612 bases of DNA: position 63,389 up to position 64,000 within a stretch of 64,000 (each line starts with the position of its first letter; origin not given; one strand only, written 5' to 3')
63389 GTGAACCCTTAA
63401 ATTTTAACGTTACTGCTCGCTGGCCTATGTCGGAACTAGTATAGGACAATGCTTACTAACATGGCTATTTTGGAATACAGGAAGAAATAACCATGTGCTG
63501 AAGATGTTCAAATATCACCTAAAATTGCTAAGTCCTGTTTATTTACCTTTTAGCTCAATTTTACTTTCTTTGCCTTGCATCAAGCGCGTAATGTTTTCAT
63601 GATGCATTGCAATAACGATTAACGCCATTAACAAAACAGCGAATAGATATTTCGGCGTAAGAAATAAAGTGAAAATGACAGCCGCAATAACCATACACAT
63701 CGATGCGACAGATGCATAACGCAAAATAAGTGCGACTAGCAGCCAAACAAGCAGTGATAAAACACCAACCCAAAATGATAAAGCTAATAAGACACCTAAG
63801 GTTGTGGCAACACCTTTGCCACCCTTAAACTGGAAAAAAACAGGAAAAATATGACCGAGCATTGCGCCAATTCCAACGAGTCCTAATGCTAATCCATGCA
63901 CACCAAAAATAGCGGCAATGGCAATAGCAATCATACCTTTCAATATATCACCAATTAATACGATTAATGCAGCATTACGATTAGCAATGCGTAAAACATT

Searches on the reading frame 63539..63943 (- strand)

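Call 15: search_protein_families(library=pfam, proteins=[window:63539-63943:-], max_evalue=0.001)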
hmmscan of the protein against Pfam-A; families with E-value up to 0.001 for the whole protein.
window:63539-63943:- (134 aa): 1 family
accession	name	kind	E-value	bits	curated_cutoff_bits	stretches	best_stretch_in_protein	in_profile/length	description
PF02660.20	G3P_acyltransf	-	1.4e-27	97.2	24.1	1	1-121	54-164/164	Glycerol-3-phosphate acyltransferase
